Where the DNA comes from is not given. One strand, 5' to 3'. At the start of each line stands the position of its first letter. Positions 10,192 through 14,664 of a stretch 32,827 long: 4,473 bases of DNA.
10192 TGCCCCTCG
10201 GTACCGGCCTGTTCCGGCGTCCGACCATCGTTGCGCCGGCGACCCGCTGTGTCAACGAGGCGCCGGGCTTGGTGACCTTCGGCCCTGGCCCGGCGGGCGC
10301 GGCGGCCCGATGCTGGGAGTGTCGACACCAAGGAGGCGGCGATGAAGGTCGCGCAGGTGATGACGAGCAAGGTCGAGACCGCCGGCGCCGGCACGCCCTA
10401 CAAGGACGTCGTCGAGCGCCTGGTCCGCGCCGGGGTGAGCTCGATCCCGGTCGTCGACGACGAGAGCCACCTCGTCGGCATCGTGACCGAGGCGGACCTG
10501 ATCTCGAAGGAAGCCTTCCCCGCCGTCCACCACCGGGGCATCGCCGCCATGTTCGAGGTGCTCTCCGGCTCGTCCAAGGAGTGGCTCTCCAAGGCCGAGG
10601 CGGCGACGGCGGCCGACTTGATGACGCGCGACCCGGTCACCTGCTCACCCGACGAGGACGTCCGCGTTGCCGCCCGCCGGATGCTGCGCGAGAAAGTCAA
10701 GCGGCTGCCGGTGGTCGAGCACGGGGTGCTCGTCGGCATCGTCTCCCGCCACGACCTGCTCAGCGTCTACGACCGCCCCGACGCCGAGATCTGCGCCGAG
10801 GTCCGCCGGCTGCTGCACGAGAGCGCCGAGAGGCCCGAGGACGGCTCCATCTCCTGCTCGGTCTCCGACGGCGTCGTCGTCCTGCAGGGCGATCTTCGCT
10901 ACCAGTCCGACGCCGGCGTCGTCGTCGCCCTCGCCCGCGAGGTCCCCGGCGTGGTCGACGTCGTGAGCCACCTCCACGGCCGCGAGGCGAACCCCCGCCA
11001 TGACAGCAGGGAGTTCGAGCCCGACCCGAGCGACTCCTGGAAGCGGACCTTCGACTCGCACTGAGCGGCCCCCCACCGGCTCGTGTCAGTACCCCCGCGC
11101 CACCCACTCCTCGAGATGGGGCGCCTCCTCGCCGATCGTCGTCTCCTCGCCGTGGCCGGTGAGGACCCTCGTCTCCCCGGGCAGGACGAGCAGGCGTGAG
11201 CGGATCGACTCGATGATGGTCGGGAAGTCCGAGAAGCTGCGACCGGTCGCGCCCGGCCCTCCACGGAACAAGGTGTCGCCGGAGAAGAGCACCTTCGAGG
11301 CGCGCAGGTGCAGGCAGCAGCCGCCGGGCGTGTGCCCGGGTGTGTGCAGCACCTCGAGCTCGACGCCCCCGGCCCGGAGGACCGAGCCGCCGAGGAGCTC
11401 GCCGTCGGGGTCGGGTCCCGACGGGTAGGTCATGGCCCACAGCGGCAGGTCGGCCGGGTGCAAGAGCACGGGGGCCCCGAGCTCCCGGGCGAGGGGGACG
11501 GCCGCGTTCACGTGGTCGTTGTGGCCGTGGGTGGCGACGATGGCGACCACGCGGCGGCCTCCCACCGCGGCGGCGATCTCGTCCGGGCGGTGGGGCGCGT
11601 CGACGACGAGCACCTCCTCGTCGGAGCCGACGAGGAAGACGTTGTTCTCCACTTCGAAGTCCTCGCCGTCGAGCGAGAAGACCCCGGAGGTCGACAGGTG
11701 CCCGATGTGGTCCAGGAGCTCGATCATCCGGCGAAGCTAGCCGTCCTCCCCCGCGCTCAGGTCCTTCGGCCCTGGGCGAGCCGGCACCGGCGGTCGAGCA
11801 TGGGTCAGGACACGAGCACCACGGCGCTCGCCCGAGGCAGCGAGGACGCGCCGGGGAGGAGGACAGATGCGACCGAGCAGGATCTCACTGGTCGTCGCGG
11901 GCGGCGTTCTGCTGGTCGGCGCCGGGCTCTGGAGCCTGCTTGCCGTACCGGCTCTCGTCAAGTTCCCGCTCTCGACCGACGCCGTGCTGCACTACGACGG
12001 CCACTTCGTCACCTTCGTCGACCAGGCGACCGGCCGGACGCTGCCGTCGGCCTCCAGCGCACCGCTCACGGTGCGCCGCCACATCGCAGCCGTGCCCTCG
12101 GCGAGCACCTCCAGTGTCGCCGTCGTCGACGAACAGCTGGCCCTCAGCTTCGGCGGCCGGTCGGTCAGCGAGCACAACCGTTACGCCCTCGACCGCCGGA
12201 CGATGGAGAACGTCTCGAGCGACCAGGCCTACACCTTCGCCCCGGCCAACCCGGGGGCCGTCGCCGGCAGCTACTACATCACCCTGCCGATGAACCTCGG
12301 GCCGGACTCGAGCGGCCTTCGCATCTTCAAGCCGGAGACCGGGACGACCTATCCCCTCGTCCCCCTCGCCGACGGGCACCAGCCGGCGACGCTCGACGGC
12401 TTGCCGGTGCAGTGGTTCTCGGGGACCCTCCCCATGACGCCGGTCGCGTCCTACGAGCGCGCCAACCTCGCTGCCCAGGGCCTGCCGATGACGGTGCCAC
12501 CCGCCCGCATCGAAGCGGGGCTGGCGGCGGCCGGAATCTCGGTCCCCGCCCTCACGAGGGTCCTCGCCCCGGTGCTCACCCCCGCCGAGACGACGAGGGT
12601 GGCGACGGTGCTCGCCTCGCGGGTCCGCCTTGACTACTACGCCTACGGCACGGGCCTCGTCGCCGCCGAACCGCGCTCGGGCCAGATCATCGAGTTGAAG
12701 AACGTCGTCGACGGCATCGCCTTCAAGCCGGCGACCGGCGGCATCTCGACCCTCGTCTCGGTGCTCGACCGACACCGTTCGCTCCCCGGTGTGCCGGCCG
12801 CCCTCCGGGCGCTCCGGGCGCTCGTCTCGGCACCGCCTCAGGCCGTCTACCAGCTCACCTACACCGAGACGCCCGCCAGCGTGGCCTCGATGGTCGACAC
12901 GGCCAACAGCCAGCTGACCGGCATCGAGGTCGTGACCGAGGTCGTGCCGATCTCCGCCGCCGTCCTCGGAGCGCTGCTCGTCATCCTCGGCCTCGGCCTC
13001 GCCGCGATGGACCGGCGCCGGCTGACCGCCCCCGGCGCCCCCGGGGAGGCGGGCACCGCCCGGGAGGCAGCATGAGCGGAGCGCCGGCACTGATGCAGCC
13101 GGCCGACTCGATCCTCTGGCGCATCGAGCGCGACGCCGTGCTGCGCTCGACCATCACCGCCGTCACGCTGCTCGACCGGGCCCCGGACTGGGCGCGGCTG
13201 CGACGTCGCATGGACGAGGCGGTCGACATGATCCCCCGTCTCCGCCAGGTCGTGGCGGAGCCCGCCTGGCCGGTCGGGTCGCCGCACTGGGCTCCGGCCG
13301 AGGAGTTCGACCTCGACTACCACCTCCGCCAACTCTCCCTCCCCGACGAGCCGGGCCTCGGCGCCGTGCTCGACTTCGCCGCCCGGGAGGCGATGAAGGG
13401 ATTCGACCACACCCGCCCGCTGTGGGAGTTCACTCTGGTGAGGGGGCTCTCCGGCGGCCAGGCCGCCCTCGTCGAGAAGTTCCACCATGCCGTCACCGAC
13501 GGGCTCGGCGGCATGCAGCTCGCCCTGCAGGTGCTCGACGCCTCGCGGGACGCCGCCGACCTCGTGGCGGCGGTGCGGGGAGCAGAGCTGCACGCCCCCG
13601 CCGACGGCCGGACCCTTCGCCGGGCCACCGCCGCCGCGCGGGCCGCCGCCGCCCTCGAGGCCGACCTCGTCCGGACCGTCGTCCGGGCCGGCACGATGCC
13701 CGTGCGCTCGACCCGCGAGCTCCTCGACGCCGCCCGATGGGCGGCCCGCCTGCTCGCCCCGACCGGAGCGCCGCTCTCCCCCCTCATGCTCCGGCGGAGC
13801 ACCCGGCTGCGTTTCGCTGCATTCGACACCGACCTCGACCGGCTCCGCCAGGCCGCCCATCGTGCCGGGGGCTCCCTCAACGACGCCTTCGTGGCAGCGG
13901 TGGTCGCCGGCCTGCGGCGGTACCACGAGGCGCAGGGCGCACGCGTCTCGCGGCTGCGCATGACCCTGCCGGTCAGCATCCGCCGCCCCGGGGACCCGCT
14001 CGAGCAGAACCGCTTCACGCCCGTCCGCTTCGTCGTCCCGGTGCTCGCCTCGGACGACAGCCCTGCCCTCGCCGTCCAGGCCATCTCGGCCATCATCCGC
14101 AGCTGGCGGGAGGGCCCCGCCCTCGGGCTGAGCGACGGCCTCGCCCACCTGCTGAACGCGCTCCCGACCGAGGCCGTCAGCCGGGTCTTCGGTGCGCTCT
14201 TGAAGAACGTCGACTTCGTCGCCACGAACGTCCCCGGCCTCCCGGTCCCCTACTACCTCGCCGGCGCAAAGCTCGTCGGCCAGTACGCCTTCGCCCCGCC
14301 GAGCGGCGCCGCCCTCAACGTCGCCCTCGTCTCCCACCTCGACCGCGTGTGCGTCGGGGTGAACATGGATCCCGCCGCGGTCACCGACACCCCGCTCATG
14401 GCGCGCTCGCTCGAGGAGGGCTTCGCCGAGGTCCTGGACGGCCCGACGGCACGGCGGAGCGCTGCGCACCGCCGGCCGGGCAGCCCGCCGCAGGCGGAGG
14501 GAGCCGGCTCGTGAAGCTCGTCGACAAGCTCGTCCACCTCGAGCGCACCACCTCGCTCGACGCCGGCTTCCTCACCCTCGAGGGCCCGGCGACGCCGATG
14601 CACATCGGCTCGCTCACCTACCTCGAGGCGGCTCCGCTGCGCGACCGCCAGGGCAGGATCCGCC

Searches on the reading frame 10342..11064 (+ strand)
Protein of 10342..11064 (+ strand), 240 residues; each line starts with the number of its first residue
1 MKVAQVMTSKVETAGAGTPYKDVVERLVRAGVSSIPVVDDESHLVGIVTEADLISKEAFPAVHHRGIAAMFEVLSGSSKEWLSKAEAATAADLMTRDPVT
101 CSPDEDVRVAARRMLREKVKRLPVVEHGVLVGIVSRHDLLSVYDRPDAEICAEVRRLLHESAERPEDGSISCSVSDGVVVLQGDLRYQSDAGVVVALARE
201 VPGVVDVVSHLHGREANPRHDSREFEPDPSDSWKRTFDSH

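Call 11: search_protein_families(library=pfam, proteins=[window:10342-11064:+])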
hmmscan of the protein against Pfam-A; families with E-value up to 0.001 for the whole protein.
window:10342-11064:+ (240 aa): 2 families
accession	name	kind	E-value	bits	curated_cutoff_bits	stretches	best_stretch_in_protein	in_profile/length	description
PF00571.33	CBS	-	1.8e-31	108.6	24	2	91-143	2-55/57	CBS domain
PF04972.22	BON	-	4.2e-10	40.2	27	1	147-212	2-66/69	BON domain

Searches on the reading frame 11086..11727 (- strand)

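Call 11: search_protein_families(library=pfam, proteins=[window:11086-11727:-])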
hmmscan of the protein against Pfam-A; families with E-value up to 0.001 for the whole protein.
window:11086-11727:- (213 aa): 1 family
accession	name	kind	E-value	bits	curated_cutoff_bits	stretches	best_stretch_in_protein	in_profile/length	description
PF00753.33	Lactamase_B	-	2.7e-29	103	22.7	1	28-192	6-196/196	Metallo-beta-lactamase superfamily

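Call 57: search_protein_families(library=ncbifam, proteins=[window:11086-11727:-], max_evalue=1e-10)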
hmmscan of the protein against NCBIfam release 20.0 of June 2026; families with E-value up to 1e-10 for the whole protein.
window:11086-11727:- (213 aa): 2 families
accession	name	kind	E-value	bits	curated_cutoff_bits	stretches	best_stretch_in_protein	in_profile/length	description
TIGR03413.1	GSH_gloB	equivalog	9.6e-20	71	200.8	1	27-192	9-164/248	hydroxyacylglutathione hydrolase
NF041804.1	MBL_fold_SolJ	exception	4.8e-14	52.1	350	1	27-194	19-180/224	solanimycin biosynthesis MBL-fold hydrolase SolJ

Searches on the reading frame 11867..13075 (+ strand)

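Call 11: search_protein_families(library=pfam, proteins=[window:11867-13075:+])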
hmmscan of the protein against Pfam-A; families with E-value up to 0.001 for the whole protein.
window:11867-13075:+ (402 aa): 1 family
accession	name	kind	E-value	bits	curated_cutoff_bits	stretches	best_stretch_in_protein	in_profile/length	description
PF11271.13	PorA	-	1.2e-26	94.2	29.5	1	8-376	5-296/297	Porin PorA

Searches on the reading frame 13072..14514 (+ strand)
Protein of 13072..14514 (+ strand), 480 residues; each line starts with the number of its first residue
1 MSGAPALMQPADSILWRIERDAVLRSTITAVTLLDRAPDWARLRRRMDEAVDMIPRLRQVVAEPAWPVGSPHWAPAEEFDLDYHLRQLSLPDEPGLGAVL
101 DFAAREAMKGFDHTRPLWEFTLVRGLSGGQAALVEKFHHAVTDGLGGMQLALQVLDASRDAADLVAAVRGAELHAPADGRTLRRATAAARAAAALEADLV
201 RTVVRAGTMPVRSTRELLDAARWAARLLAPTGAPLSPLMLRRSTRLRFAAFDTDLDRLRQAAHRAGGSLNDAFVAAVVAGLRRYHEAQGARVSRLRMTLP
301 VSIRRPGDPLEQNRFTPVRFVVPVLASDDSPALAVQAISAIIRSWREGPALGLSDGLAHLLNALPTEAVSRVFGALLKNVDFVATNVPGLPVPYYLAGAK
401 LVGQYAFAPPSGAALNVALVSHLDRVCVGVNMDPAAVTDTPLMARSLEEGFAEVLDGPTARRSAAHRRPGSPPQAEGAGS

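Call 11: search_protein_families(library=pfam, proteins=[window:13072-14514:+])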
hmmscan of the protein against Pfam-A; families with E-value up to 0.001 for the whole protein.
window:13072-14514:+ (480 aa): 2 families
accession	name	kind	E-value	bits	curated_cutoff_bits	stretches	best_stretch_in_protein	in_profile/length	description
PF03007.21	WS_DGAT_cat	-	2.3e-39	136.2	23.6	1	8-272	1-262/263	Wax ester synthase/diacylglycerol acyltransferase catalytic domain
PF06974.18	WS_DGAT_C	-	3.2e-17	63.4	20.7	1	313-453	3-143/145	WS/DGAT C-terminal domain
